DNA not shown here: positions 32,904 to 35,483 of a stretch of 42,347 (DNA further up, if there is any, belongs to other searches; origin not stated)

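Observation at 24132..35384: An 11.2-kb gene encoding about 3,750 aa of nearly pure double-TPR modules with no recognisable functional domain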

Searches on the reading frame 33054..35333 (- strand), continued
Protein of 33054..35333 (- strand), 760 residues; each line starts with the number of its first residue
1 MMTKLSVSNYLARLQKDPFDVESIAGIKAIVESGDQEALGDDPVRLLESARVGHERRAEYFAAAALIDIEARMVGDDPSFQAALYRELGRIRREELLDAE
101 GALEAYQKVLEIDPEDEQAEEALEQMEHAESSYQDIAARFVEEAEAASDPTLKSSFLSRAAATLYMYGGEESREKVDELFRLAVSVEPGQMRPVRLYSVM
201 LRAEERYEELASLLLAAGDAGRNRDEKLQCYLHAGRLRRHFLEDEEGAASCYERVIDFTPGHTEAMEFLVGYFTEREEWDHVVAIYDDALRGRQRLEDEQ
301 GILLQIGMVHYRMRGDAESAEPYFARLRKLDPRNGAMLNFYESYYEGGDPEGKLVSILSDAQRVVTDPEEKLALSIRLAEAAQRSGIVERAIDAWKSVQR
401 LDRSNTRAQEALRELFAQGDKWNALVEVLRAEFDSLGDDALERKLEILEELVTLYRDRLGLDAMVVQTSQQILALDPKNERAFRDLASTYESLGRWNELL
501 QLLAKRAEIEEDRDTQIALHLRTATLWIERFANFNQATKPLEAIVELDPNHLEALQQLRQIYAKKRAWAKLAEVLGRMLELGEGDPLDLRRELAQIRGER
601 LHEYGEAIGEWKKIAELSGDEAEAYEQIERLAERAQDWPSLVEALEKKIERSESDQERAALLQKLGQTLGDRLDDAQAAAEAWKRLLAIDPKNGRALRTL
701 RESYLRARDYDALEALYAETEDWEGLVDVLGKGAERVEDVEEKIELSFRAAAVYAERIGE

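Call 57: find_encoding_contigs(protein=P0067, flank=10000, max_places=1)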
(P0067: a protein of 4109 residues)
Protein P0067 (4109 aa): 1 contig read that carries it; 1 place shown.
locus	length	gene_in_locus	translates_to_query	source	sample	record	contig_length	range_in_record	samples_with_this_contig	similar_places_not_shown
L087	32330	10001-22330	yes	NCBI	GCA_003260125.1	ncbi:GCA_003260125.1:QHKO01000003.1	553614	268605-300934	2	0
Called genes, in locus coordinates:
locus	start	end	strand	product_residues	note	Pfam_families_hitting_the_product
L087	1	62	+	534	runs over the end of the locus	PF13432:TPR_16 (faint)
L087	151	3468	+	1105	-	PF12895:ANAPC3 (faint), PF07719:TPR_2 (faint), PF13174:TPR_6 (faint), PF13181:TPR_8 (faint), PF13428:TPR_14 (faint), PF13432:TPR_16 (faint), PF14559:TPR_19 (faint), PF13424:TPR_12, +3 more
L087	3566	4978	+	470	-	-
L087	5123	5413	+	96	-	-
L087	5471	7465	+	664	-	PF16697:Yop-YscD_cpl, PF00498:FHA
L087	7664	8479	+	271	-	PF03544:TonB_C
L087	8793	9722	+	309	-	PF13432:TPR_16, PF12895:ANAPC3, PF13424:TPR_12 (weak), PF13414:TPR_11 (weak), PF14559:TPR_19, PF13432:TPR_16, PF00515:TPR_1 (weak), PF13432:TPR_16, +17 more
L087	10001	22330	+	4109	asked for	PF13174:TPR_6 (faint), PF13424:TPR_12 (faint), PF07719:TPR_2 (faint), PF13176:TPR_7 (faint), PF13414:TPR_11 (faint), PF14559:TPR_19 (weak), PF00515:TPR_1 (weak), PF13181:TPR_8 (weak), +4 more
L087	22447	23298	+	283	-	PF00590:TP_methylase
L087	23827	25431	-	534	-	-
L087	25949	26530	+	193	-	PF12844:HTH_19 (weak), PF13413:HTH_25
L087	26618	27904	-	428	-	PF13450:NAD_binding_8, PF01593:Amino_oxidase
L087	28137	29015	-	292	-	-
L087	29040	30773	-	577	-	PF03109:ABC1 (faint), PF00069:Pkinase, PF07714:PK_Tyr_Ser-Thr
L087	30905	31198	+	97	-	-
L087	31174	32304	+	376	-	PF00730:HhH-GPD, PF00633:HHH (weak), PF10576:EndIII_4Fe-2S (weak), PF14815:NUDIX_4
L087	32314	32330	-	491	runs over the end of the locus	PF13396:PLDc_N (weak), PF13091:PLDc_2, PF00614:PLDc (weak), PF13091:PLDc_2, PF00614:PLDc (weak)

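Call 59: find_encoding_contigs(protein=P0102, flank=10000, max_places=1)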
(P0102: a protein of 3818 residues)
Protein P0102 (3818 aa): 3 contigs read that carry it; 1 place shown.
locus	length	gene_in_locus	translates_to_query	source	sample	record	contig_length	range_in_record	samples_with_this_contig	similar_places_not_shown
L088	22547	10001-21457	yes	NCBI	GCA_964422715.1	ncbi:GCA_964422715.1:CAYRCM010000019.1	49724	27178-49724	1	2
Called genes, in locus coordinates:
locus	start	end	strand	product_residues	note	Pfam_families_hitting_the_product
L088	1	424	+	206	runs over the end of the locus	PF00117:GATase, PF07685:GATase_3 (faint)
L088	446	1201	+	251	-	PF00977:His_biosynth, PF01207:Dus (weak), PF00478:IMPDH (faint), PF02581:TMP-TENI (faint), PF05690:ThiG (faint), PF03060:NMO (weak)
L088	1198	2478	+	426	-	PF00977:His_biosynth, PF01502:PRA-CH, PF01503:PRA-PH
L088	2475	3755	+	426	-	PF00815:Histidinol_dh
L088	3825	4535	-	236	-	PF00561:Abhydrolase_1, PF12146:Hydrolase_4 (faint), PF12697:Abhydrolase_6 (weak)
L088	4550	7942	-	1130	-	PF20703:nSTAND1, PF10952:DUF2753 (faint), PF13424:TPR_12 (faint), PF13432:TPR_16 (faint), PF07719:TPR_2 (faint), PF13181:TPR_8 (faint), PF13428:TPR_14 (faint)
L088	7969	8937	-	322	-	PF13289:SIR2_2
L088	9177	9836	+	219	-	PF13699:eCIS_core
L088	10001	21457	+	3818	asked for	PF13174:TPR_6 (faint), PF13176:TPR_7 (faint), PF13428:TPR_14 (faint), PF07719:TPR_2 (faint), PF13181:TPR_8 (faint), PF13414:TPR_11 (faint), PF25064:ARM_TT21_5th (faint), PF14559:TPR_19 (weak), +3 more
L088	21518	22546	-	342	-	?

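Call 60: find_encoding_contigs(protein=P0151, flank=10000, max_places=1)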
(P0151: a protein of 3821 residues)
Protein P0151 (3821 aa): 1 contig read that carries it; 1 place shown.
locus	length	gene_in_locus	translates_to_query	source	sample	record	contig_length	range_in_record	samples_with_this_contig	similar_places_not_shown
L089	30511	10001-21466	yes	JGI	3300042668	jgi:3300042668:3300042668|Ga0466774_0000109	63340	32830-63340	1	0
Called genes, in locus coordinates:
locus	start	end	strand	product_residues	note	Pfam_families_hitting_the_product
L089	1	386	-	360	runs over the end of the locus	PF01312:Bac_export_2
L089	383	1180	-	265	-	PF01311:Bac_export_1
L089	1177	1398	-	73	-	PF01313:Bac_export_3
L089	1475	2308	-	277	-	PF00813:FliP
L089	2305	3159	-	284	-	PF04347:FliO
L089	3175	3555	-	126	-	PF01052:FliMN_C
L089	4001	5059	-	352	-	PF02154:FliM, PF01052:FliMN_C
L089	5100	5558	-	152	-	PF03748:FliL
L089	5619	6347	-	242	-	PF13677:MotB_plug, PF00691:OmpA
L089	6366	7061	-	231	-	PF13677:MotB_plug (weak), PF00691:OmpA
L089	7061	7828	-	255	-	PF20560:MotA_N (weak), PF01618:MotA_ExbB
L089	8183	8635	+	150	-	PF02050:FliJ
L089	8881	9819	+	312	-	PF04055:Radical_SAM (weak)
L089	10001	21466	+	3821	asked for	PF00515:TPR_1 (faint), PF07719:TPR_2 (faint), PF13176:TPR_7 (faint), PF13181:TPR_8 (faint), PF13414:TPR_11 (faint), PF13424:TPR_12 (faint), PF13428:TPR_14 (faint), PF14938:SNAP (faint), +8 more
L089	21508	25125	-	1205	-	PF01979:Amidohydro_1, PF07969:Amidohydro_3, PF02412:TSP_3 (faint)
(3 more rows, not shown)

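Call 64: list_cluster_members(proteins=[P0033, P0043, P0060, P0068, P0070, P0111, P0104, P0110, P0125, P0153])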
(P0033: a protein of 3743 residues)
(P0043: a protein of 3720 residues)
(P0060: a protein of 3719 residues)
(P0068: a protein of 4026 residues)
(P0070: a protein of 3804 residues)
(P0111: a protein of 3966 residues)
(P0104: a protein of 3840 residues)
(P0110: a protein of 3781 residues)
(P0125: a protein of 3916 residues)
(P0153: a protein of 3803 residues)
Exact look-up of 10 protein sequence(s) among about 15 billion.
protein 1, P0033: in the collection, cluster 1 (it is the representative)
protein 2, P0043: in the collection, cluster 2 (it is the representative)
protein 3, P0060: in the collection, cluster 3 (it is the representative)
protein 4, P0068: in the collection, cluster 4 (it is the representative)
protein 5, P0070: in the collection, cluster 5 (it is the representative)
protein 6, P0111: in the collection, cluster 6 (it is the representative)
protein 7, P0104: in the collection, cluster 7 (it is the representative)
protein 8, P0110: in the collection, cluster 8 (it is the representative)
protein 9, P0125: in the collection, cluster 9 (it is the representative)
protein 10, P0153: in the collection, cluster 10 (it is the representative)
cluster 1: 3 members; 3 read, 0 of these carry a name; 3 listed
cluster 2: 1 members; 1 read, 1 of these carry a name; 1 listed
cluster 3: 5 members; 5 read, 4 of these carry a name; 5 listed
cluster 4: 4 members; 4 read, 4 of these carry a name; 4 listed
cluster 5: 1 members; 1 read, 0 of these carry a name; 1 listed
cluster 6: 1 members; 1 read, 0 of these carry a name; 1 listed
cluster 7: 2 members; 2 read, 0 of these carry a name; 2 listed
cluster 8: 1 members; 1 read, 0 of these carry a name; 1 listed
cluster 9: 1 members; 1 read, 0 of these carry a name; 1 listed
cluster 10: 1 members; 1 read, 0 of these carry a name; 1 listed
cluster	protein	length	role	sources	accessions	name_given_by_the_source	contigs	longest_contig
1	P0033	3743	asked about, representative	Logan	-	-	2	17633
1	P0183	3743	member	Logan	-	-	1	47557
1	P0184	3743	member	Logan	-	-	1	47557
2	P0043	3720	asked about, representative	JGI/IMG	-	tetratricopeptide (TPR) repeat protein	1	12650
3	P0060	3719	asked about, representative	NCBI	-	-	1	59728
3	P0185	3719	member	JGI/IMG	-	tetratricopeptide (TPR) repeat protein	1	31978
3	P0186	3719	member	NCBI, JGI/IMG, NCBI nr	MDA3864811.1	MAG: hypothetical protein PF689_13190 [Deltaproteobacteria bacterium] | tetratricopeptide (TPR) repeat protein | hypothetical protein [Deltaproteobacteria bacterium]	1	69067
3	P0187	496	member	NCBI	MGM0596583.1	MAG: hypothetical protein ACQES9_06040 [Myxococcota bacterium]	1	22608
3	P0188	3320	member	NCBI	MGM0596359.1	MAG: tetratricopeptide repeat protein [Myxococcota bacterium]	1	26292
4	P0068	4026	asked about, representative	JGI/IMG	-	golgin subfamily B member 1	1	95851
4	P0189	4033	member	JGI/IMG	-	golgin subfamily B member 1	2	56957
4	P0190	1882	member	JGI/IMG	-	tetratricopeptide (TPR) repeat protein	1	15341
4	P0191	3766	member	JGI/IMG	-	golgin subfamily B member 1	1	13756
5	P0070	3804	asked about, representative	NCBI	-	-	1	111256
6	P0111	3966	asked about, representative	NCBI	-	-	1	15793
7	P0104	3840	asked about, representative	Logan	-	-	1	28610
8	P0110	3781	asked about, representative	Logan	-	-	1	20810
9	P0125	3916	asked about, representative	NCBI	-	-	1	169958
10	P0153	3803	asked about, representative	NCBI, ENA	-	-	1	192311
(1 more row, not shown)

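Call 65: fold_search(model_id=the predicted structure, library=pdb)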
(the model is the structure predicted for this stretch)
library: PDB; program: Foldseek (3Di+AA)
matches with E <= 10: 1625; with E <= 0.001: 326
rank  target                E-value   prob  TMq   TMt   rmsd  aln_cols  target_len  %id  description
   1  9hvq_Q                7.7e-12  1.00  0.17  0.15  36.5       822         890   14  Structure of the transcribing Pol II-DSIF-PAF-SPT6-RECQL5 complex (released 2025-07-16)
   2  9rtt_Q                3.2e-11  1.00  0.17  0.15  36.5       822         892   14  Activated Elongation Complex with IWS1 and ELOF1 (released 2025-09-03)
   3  8bbg_D                6.2e-11  1.00  0.17  0.11  49.8       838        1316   14  Structure of the IFT-A complex; anterograde IFT-A train model (released 2022-12-21)
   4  4buj_B                9.7e-11  1.00  0.20  0.12  31.8       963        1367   13  Crystal structure of the S. cerevisiae Ski2-3-8 complex (released 2013-08-28)
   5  8q9t_E                1.5e-10  1.00  0.20  0.16  31.2       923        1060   13  CryoEM structure of a S. Cerevisiae Ski238 complex bound to RNA (released 2023-11-29)
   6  8fgw_D                1.8e-10  1.00  0.17  0.11  48.2       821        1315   15  Human IFT-A complex structures provide molecular insights into ciliary transport (released 2023-02-22)
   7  7qdr_B                4.3e-10  1.00  0.16  0.11  36.8       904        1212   14  Apo human SKI complex in the closed state (released 2022-02-02)
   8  9g8r_B                5.9e-10  1.00  0.17  0.13  43.9       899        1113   11  human SKI7-SKI238 complex in the open state (released 2024-10-16)
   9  7qds_B                7.8e-10  1.00  0.16  0.13  37.6       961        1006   12  Apo human SKI complex in the open state (released 2022-02-02)
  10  6ted_Q                8.1e-10  1.00  0.18  0.16  36.7       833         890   13  Structure of complete, activated transcription complex Pol II-DSIF-PAF-SPT6 uncovers allosteric elongation activation  (released 2020-07-22)
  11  6af0_A                8.1e-10  1.00  0.15  0.13  37.9       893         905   13  Structure of Ctr9, Paf1 and Cdc73 ternary complex from Myceliophthora thermophila (released 2018-09-19)
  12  4buj_F                9.6e-10  1.00  0.21  0.14  32.2       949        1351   13  Crystal structure of the S. cerevisiae Ski2-3-8 complex (released 2013-08-28)
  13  7qdz_B                1.5e-09  1.00  0.17  0.13  44.6       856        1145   12  80S-bound human SKI complex in the closed state (released 2022-02-09)
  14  8qca_B                1.5e-09  1.00  0.16  0.16  40.1       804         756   12  CryoEM structure of a S. Cerevisiae Ski2387 complex in the closed state bound to RNA (released 2023-11-15)
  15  7dkh_I                1.9e-09  1.00  0.18  0.16  37.9       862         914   12  Crystal structure of the Ctr9/Paf1/Cdc73/Rtf1 quaternary complex (released 2021-11-24)
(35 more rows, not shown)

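Call 91: search_protein_families(library=pfam, proteins=[L083:22386-24032:+, L087:8793-9722:+], max_evalue=0.01)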
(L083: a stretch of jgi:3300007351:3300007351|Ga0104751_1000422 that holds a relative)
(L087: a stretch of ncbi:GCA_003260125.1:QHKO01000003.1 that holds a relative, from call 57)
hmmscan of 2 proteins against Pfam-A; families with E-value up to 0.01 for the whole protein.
L083:22386-24032:+ (548 aa): 2 families
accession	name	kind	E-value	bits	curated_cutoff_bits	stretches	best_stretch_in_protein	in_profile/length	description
PF14237.11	GYF_2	-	2e-12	47.1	25.8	1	142-191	1-50/50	GYF domain 2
PF13717.11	Zn_ribbon_4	-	3.5e-10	40.1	30.3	1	1-34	1-34/36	zinc-ribbon domain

L087:8793-9722:+ (309 aa): 34 families (the best 25 are shown)
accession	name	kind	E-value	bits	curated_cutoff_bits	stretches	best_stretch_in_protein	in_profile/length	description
PF07719.23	TPR_2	-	5.2e-34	114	27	4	147-178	2-33/34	Tetratricopeptide repeat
PF13181.12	TPR_8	-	2.9e-32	108.5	25.7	3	147-177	2-32/34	Tetratricopeptide repeat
PF00515.34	TPR_1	-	8.3e-32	108.1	27.8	4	147-178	2-33/34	Tetratricopeptide repeat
PF13431.12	TPR_17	-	2.2e-28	96.6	24.4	4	100-131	1-32/34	Tetratricopeptide repeat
PF13432.12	TPR_16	-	2.8e-28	98.4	32.7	4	116-177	1-62/65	Tetratricopeptide repeat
PF13414.12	TPR_11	-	1.6e-25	89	26.8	3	92-123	8-39/42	TPR repeat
PF13428.12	TPR_14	-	2.9e-23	80.4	23.5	4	116-153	5-42/44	Tetratricopeptide repeat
PF14559.12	TPR_19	-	4.2e-23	81.9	25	4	89-149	2-62/68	Tetratricopeptide repeat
PF13176.12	TPR_7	-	3.2e-22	77.1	27.9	0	148-178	1-33/36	Tetratricopeptide repeat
PF13174.12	TPR_6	-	1.3e-20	72.9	26.3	1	148-177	2-31/33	Tetratricopeptide repeat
PF13424.12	TPR_12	-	4.2e-19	69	30.1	4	80-141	5-74/77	Tetratricopeptide repeat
PF13371.12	TPR_9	-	1.6e-13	50.9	35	2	252-299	25-67/73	Tetratricopeptide repeat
PF12895.13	ANAPC3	-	6.9e-12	45.9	27.2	1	58-137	4-81/82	Anaphase-promoting complex, cyclosome, subunit 3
PF25063.1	ARM_TT21_C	-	6.8e-11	42.9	35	2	121-175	104-158/209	Tetratricopeptide repeat protein 21 C-terminal ARM domain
PF23914.1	TPR_CcmH_CycH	-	2.1e-09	37.8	42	2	82-173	55-148/158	Cytochrome c-type biogenesis protein H TPR domain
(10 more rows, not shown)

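Call 93: find_encoding_contigs(protein=P0015, flank=10000, max_places=3)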
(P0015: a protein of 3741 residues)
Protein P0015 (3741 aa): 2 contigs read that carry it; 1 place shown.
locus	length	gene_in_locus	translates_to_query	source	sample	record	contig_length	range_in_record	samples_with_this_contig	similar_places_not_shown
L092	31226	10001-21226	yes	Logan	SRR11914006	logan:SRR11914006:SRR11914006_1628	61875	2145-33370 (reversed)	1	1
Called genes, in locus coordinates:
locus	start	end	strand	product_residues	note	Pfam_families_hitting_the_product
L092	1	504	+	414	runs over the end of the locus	PF00109:ketoacyl-synt, PF00108:Thiolase_N (faint), PF02801:Ketoacyl-synt_C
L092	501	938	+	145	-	PF02502:LacAB_rpiB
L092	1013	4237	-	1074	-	PF00873:ACR_tran, PF02355:SecD_SecF_C (faint)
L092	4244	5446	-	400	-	PF25917:BSH_RND, PF25973:BSH_CzcB (weak), PF25954:Beta-barrel_RND_2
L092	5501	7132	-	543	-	PF02321:OEP (weak)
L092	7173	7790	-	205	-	PF00440:TetR_N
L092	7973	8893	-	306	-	PF00682:HMGL-like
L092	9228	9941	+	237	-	-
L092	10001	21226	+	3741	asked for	PF00515:TPR_1 (faint), PF07719:TPR_2 (faint), PF13174:TPR_6 (faint), PF13181:TPR_8 (faint), PF13414:TPR_11 (faint), PF13424:TPR_12 (faint), PF13428:TPR_14 (faint), PF14559:TPR_19 (weak), +4 more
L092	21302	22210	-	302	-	PF01063:Aminotran_4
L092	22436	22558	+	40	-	-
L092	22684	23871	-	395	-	PF13485:Peptidase_MA_2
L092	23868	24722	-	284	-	PF01416:PseudoU_synth_1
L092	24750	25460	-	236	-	-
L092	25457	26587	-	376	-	-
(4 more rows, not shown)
